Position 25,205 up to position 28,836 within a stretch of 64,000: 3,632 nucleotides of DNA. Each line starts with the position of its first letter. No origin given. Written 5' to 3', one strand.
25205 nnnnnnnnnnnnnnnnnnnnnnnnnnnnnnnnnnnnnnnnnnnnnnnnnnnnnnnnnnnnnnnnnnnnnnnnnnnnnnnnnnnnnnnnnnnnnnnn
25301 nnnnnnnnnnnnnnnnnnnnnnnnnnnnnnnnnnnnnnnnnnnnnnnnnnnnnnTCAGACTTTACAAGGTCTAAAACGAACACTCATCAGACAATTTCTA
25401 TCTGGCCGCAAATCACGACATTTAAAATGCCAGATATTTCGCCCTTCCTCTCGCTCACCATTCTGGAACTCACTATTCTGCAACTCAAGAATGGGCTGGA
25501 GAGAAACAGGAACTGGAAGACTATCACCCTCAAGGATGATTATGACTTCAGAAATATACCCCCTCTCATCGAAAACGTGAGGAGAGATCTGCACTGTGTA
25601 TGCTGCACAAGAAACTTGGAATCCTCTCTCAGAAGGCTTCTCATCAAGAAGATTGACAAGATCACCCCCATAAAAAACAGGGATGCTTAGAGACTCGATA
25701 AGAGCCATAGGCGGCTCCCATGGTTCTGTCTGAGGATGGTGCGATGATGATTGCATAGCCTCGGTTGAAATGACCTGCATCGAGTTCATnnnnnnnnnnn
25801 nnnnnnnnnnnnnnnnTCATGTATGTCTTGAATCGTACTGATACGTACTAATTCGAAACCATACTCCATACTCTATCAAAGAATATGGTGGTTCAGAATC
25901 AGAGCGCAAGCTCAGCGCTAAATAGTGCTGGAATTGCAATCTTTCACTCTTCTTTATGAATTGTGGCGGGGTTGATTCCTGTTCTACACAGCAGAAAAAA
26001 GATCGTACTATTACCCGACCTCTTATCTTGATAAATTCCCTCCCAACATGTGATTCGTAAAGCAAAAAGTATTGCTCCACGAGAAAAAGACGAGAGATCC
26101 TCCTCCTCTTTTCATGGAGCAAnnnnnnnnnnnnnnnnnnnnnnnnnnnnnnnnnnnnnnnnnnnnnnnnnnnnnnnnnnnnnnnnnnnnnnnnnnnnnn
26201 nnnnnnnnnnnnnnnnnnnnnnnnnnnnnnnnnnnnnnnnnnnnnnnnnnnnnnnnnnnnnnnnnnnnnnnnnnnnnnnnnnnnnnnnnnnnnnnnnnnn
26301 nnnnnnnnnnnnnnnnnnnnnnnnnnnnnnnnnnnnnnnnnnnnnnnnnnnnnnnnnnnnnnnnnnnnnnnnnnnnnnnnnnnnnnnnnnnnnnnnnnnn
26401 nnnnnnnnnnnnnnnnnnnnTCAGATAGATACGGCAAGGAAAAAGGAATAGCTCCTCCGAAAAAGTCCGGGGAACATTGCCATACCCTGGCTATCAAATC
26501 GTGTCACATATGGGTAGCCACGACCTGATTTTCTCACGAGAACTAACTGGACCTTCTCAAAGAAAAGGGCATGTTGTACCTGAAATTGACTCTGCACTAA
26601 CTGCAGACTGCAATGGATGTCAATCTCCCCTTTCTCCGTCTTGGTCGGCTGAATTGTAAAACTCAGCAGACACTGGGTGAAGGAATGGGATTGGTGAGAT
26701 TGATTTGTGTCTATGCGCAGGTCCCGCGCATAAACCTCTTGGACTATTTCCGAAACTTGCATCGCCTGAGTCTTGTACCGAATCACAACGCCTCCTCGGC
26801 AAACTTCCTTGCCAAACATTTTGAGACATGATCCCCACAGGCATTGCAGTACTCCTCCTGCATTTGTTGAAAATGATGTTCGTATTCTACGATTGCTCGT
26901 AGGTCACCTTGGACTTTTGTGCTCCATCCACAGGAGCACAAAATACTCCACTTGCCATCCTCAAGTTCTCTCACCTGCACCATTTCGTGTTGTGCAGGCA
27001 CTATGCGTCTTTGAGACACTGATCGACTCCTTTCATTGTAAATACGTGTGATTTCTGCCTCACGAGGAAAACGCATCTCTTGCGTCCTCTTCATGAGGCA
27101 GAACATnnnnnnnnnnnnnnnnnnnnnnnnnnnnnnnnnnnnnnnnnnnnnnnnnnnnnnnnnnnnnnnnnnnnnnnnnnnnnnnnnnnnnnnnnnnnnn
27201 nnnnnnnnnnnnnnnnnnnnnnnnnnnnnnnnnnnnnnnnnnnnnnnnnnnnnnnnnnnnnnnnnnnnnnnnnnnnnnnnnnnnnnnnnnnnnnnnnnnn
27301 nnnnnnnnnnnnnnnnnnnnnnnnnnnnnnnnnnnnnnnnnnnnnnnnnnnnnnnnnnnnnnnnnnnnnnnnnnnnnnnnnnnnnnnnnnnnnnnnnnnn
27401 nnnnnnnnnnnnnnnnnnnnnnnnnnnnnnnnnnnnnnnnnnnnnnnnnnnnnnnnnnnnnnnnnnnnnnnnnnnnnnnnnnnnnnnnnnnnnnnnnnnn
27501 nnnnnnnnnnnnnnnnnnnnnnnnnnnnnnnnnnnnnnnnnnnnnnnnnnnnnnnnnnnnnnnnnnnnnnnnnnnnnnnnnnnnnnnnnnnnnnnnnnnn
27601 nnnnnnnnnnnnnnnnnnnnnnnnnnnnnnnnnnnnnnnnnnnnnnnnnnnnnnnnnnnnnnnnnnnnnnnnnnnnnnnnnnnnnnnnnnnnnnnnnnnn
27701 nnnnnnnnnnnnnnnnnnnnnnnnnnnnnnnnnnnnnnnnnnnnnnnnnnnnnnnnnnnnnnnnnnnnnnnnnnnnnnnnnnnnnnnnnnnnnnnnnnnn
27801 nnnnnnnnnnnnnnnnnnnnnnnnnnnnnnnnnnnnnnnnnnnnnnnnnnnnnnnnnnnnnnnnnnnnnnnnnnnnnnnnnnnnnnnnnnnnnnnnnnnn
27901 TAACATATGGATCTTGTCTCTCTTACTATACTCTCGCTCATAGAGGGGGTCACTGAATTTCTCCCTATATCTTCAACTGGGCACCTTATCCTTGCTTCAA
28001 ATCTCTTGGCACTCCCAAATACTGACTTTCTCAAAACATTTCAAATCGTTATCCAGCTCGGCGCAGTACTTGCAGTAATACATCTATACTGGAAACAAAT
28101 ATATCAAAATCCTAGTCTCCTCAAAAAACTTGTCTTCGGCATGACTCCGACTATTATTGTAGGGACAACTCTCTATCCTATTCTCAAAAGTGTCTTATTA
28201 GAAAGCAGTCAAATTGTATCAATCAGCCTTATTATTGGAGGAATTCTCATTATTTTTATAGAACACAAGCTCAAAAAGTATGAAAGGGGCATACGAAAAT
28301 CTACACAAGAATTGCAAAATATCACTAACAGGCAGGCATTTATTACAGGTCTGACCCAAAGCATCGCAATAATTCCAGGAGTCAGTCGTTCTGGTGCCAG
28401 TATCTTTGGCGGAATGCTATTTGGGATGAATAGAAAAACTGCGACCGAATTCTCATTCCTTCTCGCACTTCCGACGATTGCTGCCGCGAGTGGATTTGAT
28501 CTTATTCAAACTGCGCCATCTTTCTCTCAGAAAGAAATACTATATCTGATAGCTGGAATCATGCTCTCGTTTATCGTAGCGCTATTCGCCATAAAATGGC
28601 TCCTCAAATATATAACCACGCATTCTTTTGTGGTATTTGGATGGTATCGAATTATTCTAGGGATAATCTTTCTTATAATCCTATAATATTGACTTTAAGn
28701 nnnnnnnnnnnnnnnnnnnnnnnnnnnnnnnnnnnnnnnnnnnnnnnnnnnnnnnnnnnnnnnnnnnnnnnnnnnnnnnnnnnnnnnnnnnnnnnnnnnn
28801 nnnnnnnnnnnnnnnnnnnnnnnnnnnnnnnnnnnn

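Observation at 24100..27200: Compositionally foreign (~48-52% GC) island between tRNA-Thr(UGU) and tRNA-Thr(CGU)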

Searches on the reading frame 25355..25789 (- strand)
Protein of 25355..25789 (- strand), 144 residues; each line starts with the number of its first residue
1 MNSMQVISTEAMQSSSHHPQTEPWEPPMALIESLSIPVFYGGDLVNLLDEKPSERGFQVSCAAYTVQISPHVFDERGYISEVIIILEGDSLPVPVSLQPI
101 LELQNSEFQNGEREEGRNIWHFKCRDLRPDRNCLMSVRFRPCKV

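Call 8: search_protein_families(library=pfam, proteins=[window:25355-25789:-], max_evalue=1)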
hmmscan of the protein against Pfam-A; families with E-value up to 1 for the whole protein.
window:25355-25789:- (144 aa): 0 families

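Call 9: search_protein_families(library=phrogs, proteins=[window:25355-25789:-], max_evalue=1)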
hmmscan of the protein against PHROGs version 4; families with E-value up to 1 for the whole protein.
window:25355-25789:- (144 aa): 0 families

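Call 10: search_protein_families(library=padloc, proteins=[window:25355-25789:-], max_evalue=1)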
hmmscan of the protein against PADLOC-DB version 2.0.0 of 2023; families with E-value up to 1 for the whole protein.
window:25355-25789:- (144 aa): 0 families

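Call 72: search_protein_representatives(protein=window:25355-25789:-)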
Query: 144 residues. Proteins with E-value up to 0.001 (for the whole library): 2; up to 1e-10: 1; up to 1e-30: 1. The best 2 are listed.
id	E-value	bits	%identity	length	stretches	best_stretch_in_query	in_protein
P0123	2.6e-91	319.0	100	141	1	4-144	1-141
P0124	1.3e-04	37.9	22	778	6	53-84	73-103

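Call 95: search_protein_families(library=ncbifam, proteins=[window:25355-25789:-], max_evalue=0.1)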
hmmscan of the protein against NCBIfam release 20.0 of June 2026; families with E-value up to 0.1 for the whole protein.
window:25355-25789:- (144 aa): 0 families

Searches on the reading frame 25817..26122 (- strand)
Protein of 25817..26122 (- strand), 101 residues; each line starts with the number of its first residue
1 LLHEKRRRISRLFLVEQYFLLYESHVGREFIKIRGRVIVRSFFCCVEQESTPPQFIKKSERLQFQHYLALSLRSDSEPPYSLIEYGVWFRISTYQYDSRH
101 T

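Call 8: search_protein_families(library=pfam, proteins=[window:25817-26122:-], max_evalue=1)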
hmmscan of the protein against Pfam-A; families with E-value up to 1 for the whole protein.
window:25817-26122:- (101 aa): 1 family
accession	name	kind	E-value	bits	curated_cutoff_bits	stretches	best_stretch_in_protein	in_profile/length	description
PF15516.12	BpuSI_N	-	0.1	13.1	25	1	29-91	44-108/152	BpuSI N-terminal domain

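Call 9: search_protein_families(library=phrogs, proteins=[window:25817-26122:-], max_evalue=1)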
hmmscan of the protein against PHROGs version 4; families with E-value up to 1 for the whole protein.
window:25817-26122:- (101 aa): 0 families

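Call 10: search_protein_families(library=padloc, proteins=[window:25817-26122:-], max_evalue=1)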
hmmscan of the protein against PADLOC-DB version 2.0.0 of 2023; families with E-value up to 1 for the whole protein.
window:25817-26122:- (101 aa): 0 families

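Call 95: search_protein_families(library=ncbifam, proteins=[window:25817-26122:-], max_evalue=0.1)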
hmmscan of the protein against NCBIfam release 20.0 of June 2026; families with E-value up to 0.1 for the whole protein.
window:25817-26122:- (101 aa): 0 families

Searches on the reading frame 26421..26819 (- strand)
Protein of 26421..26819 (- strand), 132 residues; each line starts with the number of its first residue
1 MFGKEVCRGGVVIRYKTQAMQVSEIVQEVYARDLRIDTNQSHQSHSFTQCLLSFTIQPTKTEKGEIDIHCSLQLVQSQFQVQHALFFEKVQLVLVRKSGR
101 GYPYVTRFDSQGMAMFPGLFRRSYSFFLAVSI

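Call 8: search_protein_families(library=pfam, proteins=[window:26421-26819:-], max_evalue=1)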
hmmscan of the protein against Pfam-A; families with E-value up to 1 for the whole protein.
window:26421-26819:- (132 aa): 0 families

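Call 9: search_protein_families(library=phrogs, proteins=[window:26421-26819:-], max_evalue=1)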
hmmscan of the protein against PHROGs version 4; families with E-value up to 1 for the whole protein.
window:26421-26819:- (132 aa): 0 families

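Call 10: search_protein_families(library=padloc, proteins=[window:26421-26819:-], max_evalue=1)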
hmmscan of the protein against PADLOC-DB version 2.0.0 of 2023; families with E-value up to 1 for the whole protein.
window:26421-26819:- (132 aa): 0 families

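Call 15: find_encoding_contigs(protein=window:26421-26819:-, flank=10000, max_places=10)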
Protein window:26421-26819:- (132 aa): no gene with exactly this product is on record in the collection.
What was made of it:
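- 26421..26819 (-): ORF of 132 aa (open frame of 160 codons) that overlaps the previous ORF by 37 nt. Coding status is uncertain. No gene on record with this product (call 15).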

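Call 77: find_related_loci(query=window:26421-26819:-, collection=viral_contigs, flank=5000)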
Query window:26421-26819:- (132 aa) in viral_contigs; peptide patterns used: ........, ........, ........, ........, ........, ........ (x = any residue, [..] = any of these).
7 stretches matched a pattern, but none encodes a relative of the query by tblastn (E <= 1e-3).

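Call 92: search_solved_structures(query=window:26421-26819:-, max_evalue=1)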
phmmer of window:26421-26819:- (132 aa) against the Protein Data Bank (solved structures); distinct sequences matched with E-value up to 1: 0.
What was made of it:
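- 26421..26819 (-): No viral or PDB relative (calls 77, 92).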

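Call 95: search_protein_families(library=ncbifam, proteins=[window:26421-26819:-], max_evalue=0.1)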
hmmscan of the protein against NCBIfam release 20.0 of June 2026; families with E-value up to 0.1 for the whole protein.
window:26421-26819:- (132 aa): 0 families

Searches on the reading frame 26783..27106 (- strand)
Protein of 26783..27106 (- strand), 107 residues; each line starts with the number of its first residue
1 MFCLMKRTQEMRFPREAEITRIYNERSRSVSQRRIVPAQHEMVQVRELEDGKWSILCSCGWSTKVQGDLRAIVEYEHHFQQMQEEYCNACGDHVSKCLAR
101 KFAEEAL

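Call 8: search_protein_families(library=pfam, proteins=[window:26783-27106:-], max_evalue=1)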
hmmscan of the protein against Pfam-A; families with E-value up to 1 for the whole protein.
window:26783-27106:- (107 aa): 4 families
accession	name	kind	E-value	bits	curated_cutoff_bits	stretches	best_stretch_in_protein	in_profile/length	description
PF11571.13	Med27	-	0.004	17.9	25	1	48-95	15-62/86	Mediator complex subunit 27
PF24453.1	DUF7569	-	0.03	14.8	27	1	83-101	2-21/70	Family of unknown function (DUF7569)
PF24444.1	DUF7563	-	0.035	14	27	1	86-105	3-22/39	Family of unknown function (DUF7563)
PF04988.17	AKAP95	-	0.088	13.5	26.8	1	59-95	43-79/136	A-kinase anchoring protein 95 (AKAP95)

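Call 9: search_protein_families(library=phrogs, proteins=[window:26783-27106:-], max_evalue=1)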
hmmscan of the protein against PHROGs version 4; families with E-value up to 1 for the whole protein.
window:26783-27106:- (107 aa): 1 family
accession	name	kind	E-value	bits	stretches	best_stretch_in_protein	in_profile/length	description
phrog_24748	-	unknown function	0.025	15.7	1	35-81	18-66/115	-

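Call 10: search_protein_families(library=padloc, proteins=[window:26783-27106:-], max_evalue=1)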
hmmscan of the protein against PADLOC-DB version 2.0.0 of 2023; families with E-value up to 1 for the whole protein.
window:26783-27106:- (107 aa): 0 families

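Call 27: find_homologous_proteins(query=window:26783-27106:-, max_evalue=1)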
Query window:26783-27106:- (107 aa): 1 proteins with E <= 1 among 2 candidates.
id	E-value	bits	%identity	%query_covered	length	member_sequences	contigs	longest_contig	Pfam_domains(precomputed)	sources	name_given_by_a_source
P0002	8.9e-60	217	100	91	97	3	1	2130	-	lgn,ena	-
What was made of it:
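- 27053..27103 (-): A 23-pair hairpin that encloses a GAGGA Shine-Dalgarno-like motif and the AUG at 27076. Gene callers start a 97-aa product at this AUG (P0002, call 27).
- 26783..27106 (-): ORF of 107 aa (97 aa from the AUG at 27076), with a CxC...CxxC motif. Coding status is uncertain. Only itself in 5.8 billion clustered proteins (call 27).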

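Call 78: find_related_loci(query=window:26783-27106:-, collection=viral_contigs, flank=5000)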
Query window:26783-27106:- (107 aa) in viral_contigs; peptide patterns used: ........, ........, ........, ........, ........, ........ (x = any residue, [..] = any of these).
13 stretches matched a pattern, but none encodes a relative of the query by tblastn (E <= 1e-3).
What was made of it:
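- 26783..27106 (-): No viral relative (call 78).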

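Call 88: predict_structure(protein=window:26783-27076:-)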
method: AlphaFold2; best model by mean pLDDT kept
length: 97 residues; sequences in the alignment: 1
mean_pLDDT: 52.9   pTM: 0.34
mean pLDDT of the five models: 52.9, 49.6, 48.2, 43.8, 40.8
residues with pLDDT >= 90: 0; 70-90: 10; 50-70: 36; < 50: 51
segments of 3 or more residues with pLDDT < 50: 1-7, 24-32, 64-97
pLDDT, mean of each block of 10 residues (from residue 1): 44 76 47 59 62 62 46 42 47 40
secondary structure, 60 per line:
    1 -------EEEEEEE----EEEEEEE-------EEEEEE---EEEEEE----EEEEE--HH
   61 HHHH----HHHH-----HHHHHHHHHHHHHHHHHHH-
elements in order: E8-14 E19-25 E33-38 E42-47 E52-56 H59-64 H69-72 H78-96
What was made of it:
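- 26783..27106 (-): AF2 pLDDT is 53 (call 88).
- AF2 confidence is low (call 88).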

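Call 93: search_solved_structures(query=window:26783-27106:-, max_evalue=1)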
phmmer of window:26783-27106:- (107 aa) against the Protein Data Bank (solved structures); distinct sequences matched with E-value up to 1: 1.
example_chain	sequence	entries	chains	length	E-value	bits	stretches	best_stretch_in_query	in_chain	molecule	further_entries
2ksl_A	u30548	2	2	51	0.62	13.5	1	81-104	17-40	U1-agatoxin-Ta1a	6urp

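Call 95: search_protein_families(library=ncbifam, proteins=[window:26783-27106:-], max_evalue=0.1)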
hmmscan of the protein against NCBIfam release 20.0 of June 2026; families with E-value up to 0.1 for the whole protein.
window:26783-27106:- (107 aa): 0 families

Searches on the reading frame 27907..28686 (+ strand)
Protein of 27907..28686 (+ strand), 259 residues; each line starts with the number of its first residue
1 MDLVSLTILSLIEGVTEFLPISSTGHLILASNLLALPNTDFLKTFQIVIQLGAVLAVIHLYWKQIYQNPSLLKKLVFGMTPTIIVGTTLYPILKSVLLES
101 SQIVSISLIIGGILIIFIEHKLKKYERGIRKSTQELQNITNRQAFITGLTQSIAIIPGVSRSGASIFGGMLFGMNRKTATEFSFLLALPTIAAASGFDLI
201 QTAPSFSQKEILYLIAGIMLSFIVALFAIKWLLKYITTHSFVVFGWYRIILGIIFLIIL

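Call 32: find_related_loci(query=window:27907-28686:+, collection=metagenome_contigs, flank=10000)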
Query window:27907-28686:+ (259 aa) in metagenome_contigs; peptide patterns used: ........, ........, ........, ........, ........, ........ (x = any residue, [..] = any of these).
361 stretches matched a pattern; 130 encode a relative of the query (tblastn E <= 1e-3); the best 80 are kept; 80 distinct loci.
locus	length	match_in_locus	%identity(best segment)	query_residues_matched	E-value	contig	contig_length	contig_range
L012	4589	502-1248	67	1-249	9e-103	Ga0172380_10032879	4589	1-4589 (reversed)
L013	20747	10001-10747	59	1-249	2e-99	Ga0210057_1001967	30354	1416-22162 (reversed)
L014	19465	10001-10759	54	1-257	2e-78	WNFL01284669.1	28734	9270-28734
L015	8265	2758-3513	49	1-256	1e-77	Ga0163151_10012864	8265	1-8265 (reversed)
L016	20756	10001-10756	46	1-257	4e-72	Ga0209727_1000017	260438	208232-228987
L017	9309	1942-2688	47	8-259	9e-70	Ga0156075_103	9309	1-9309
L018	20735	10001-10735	51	1-249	8e-68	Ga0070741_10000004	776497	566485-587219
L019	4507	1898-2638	52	8-258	5e-67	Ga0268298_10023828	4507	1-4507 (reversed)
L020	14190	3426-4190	46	1-259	6e-65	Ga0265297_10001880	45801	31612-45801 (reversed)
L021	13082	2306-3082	44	2-256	3e-64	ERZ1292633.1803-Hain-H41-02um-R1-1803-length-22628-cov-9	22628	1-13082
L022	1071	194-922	45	8-254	2e-68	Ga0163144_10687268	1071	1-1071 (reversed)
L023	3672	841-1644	42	2-259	3e-61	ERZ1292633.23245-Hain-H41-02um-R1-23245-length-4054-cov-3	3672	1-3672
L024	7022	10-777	44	1-256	3e-59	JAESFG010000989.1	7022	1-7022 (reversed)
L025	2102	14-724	44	8-249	5e-60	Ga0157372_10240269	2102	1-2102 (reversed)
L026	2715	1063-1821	42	1-258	3e-58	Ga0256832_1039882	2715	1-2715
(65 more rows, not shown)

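Call 47: search_protein_families(library=pfam, proteins=[L013:5298-5726:+, L013:5992-6345:-, L013:6419-6793:-, L013:7117-7404:-, L013:7748-9373:+, L013:3429-4430:-], max_evalue=0.1)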
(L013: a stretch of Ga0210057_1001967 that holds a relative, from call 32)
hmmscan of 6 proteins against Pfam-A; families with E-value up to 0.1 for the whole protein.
L013:5298-5726:+ (142 aa): 1 family
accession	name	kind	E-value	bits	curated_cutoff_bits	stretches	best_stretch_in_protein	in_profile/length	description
PF01371.25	Trp_repressor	-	1.1e-06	29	27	1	20-78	5-64/88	Trp repressor protein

L013:5992-6345:- (117 aa): 0 families

L013:6419-6793:- (124 aa): 0 families

L013:7117-7404:- (95 aa): 0 families

L013:7748-9373:+ (541 aa): 1 family
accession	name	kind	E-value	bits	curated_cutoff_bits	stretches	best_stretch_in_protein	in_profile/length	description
PF00188.32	CAP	-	5.6e-15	56.7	21.1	1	68-178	3-114/117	Cysteine-rich secretory protein family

L013:3429-4430:- (333 aa): 3 families
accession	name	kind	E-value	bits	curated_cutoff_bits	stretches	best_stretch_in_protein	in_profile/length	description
PF13354.11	Beta-lactamase2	-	1.5e-36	126.2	22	1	83-303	1-214/214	Beta-lactamase enzyme family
PF00768.25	Peptidase_S11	-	0.025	14.5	27.6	1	98-181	30-112/239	D-alanyl-D-alanine carboxypeptidase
PF17482.7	Phage_sheath_1C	-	0.098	13.2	26.9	0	57-90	39-71/104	Phage tail sheath C-terminal domain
